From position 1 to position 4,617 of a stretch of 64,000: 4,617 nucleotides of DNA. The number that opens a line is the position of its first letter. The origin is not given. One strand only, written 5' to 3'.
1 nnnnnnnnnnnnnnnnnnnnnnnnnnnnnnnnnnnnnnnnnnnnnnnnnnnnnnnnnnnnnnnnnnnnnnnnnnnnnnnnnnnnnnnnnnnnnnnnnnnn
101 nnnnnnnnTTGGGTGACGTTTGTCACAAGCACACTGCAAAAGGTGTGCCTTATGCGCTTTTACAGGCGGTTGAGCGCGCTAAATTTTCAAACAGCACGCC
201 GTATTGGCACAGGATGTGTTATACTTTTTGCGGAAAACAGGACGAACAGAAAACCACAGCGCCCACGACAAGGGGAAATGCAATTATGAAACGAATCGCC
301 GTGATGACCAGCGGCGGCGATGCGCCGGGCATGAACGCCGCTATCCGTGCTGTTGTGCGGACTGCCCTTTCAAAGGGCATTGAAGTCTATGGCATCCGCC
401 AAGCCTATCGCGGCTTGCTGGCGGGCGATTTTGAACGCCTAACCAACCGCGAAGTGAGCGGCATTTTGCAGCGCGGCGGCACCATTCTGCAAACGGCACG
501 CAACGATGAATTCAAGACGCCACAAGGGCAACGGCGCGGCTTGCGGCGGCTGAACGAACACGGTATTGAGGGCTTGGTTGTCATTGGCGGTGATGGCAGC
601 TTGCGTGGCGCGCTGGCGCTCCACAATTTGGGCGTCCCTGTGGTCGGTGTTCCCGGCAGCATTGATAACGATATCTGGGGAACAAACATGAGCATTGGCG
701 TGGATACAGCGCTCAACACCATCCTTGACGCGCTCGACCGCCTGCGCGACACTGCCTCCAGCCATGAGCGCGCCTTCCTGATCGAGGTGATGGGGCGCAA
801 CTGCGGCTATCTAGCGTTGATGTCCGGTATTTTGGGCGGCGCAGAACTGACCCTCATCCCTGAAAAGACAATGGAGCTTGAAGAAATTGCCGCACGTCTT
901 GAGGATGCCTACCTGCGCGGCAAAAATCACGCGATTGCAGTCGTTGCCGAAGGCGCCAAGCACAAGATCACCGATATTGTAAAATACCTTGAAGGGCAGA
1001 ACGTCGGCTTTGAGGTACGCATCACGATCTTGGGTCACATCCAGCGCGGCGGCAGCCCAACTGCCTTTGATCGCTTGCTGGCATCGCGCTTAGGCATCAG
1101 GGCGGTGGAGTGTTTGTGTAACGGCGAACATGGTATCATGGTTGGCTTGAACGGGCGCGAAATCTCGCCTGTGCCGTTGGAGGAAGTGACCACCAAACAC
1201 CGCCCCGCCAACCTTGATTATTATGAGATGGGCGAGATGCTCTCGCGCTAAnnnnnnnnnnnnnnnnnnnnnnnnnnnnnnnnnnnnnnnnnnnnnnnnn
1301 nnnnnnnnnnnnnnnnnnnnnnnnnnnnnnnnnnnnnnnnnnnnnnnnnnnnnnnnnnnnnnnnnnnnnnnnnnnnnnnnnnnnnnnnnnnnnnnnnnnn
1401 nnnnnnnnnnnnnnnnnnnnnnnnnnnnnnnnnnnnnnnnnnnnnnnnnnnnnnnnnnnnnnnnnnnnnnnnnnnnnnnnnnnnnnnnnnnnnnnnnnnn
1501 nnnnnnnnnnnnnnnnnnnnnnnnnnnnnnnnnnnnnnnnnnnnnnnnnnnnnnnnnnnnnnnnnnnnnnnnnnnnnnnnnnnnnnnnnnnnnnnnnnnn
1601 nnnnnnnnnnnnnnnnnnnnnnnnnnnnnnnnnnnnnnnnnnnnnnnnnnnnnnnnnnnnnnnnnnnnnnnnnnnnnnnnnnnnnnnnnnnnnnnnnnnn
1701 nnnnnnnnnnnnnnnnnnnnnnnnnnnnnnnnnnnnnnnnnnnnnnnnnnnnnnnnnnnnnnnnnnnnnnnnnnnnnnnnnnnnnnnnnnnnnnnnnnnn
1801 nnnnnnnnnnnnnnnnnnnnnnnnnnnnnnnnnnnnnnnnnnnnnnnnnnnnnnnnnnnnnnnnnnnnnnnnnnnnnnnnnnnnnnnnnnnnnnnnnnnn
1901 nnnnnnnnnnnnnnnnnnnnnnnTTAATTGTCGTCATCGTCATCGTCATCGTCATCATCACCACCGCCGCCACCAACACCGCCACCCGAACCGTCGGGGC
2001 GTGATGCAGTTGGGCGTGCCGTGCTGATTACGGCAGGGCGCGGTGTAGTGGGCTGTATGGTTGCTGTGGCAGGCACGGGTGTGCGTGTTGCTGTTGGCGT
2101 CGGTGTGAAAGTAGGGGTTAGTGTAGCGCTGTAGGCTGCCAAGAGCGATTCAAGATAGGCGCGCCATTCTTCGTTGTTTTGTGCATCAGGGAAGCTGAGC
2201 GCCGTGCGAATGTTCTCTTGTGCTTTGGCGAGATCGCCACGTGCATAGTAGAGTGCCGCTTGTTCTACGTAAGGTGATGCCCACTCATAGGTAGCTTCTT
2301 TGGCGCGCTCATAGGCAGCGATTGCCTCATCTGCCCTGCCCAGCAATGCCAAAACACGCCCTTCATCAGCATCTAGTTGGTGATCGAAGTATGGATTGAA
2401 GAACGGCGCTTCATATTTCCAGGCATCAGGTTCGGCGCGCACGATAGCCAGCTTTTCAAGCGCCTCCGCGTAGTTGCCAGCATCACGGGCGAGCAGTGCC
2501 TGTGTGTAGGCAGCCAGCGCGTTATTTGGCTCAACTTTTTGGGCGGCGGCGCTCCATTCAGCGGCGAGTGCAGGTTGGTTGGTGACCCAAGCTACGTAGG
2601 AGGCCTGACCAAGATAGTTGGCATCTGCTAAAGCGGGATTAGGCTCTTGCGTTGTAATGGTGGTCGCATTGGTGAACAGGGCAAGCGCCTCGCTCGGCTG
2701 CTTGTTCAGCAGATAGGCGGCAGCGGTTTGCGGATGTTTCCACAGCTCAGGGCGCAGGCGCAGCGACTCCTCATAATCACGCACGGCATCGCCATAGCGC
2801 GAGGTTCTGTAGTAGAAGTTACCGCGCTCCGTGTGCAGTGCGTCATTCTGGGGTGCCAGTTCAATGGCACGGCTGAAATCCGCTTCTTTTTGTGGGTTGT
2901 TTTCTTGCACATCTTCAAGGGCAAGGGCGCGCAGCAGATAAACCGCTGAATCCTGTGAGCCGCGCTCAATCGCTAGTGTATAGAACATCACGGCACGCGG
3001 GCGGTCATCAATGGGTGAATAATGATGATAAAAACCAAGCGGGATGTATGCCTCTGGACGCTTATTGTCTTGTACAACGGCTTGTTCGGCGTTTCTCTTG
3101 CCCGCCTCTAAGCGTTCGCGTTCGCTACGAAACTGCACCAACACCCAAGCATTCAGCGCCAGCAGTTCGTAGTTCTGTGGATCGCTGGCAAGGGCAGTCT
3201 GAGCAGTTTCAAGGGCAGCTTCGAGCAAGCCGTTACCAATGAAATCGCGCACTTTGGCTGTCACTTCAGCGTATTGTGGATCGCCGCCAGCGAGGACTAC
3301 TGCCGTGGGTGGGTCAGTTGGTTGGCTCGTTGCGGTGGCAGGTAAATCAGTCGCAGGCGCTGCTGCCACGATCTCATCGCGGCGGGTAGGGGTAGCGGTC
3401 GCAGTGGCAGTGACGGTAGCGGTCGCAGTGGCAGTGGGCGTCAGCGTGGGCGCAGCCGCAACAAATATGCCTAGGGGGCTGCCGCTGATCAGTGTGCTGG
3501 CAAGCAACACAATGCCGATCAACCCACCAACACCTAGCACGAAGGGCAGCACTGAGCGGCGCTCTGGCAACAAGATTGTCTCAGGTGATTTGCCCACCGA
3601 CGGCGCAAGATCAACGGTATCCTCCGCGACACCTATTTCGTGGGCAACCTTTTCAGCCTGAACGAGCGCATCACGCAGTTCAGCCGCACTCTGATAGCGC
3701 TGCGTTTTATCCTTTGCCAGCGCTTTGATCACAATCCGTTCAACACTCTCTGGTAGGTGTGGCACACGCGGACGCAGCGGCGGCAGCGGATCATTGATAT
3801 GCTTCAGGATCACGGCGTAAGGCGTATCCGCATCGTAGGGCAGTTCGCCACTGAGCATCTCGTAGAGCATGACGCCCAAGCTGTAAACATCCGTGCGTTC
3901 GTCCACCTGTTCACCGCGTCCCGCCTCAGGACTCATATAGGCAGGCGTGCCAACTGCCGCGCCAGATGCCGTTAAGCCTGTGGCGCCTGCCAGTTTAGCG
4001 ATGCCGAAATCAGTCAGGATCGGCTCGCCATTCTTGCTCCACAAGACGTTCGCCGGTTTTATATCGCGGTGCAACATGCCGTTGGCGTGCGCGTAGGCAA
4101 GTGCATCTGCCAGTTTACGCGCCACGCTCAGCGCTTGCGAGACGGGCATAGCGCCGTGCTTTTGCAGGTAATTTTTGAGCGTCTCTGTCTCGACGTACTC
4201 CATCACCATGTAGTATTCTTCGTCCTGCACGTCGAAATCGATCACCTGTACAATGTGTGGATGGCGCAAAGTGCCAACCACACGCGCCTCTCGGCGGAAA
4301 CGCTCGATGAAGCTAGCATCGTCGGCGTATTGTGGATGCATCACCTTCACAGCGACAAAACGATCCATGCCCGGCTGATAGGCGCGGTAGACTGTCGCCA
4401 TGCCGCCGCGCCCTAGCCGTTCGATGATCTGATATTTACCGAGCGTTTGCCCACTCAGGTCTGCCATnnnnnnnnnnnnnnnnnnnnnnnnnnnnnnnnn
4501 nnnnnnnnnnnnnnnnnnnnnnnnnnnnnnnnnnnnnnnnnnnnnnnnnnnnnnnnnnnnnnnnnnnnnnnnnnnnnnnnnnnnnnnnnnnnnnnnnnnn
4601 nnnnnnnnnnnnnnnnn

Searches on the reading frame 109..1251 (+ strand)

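Call 62: search_protein_families(library=pfam, proteins=[window:109-1251:+], max_evalue=0.01)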
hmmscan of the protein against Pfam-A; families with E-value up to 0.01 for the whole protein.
window:109-1251:+ (380 aa): 2 families
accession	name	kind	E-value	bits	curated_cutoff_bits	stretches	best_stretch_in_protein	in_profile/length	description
PF00365.25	PFK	-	4.7e-112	374.3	30.9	1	62-336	1-277/277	Phosphofructokinase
PF01513.26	NAD_kinase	-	6.6e-05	23.7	25.5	1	140-182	60-103/130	ATP-NAD kinase N-terminal domain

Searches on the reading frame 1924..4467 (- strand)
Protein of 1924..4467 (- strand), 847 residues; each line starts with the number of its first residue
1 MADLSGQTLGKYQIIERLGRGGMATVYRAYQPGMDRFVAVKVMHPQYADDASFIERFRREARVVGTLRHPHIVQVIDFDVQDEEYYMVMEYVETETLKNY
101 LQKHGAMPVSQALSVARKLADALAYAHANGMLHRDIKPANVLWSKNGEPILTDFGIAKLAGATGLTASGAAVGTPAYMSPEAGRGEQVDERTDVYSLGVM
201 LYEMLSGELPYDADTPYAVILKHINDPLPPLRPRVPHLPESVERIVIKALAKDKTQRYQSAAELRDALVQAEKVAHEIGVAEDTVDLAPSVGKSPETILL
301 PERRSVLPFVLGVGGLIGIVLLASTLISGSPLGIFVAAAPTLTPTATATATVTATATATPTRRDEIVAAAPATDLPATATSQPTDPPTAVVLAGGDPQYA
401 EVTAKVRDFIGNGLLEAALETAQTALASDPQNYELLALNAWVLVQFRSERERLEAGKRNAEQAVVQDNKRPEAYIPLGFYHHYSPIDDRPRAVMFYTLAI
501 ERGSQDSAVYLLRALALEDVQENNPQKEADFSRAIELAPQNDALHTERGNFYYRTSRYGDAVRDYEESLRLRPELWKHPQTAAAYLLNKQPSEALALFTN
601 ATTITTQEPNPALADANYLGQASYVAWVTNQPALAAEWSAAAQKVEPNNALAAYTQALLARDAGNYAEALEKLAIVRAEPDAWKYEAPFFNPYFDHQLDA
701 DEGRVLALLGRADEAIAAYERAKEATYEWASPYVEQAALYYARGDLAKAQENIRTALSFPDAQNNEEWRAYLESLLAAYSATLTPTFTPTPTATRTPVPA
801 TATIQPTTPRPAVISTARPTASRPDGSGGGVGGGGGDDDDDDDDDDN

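Call 62: search_protein_families(library=pfam, proteins=[window:1924-4467:-], max_evalue=0.01)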
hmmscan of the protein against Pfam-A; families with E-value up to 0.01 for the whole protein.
window:1924-4467:- (847 aa): 12 families
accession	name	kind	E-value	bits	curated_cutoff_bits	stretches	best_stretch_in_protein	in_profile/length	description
PF00069.31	Pkinase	-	3.5e-55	187.7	31.7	1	12-260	1-254/263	Protein kinase domain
PF07714.23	PK_Tyr_Ser-Thr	-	1.4e-39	136.5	23.1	1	13-259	2-250/258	Protein tyrosine and serine/threonine kinase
PF07719.23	TPR_2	-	3.9e-12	45.7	27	1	544-574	3-33/34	Tetratricopeptide repeat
PF00515.34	TPR_1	-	6e-12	45.3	27.8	1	545-574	4-33/34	Tetratricopeptide repeat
PF03109.22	ABC1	-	9.6e-08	31.9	22.9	1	47-158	110-215/244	ABC1 atypical kinase-like domain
PF13424.12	TPR_12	-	6.4e-06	26.7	30.1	0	544-586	6-49/77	Tetratricopeptide repeat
PF13431.12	TPR_17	-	1.2e-05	25.6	24.4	0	531-562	2-33/34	Tetratricopeptide repeat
PF13181.12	TPR_8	-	0.00014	22.2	25.7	0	703-724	8-29/34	Tetratricopeptide repeat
PF13414.12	TPR_11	-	0.00059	19.9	26.8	0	530-554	16-40/42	TPR repeat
PF14531.12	Kinase-like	-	0.00067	19.4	25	1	121-257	156-289/289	Kinase-like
PF01636.29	APH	-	0.0027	18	23.2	0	116-158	155-198/239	Phosphotransferase enzyme family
PF13432.12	TPR_16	-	0.0088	16.9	32.7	0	529-573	18-62/65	Tetratricopeptide repeat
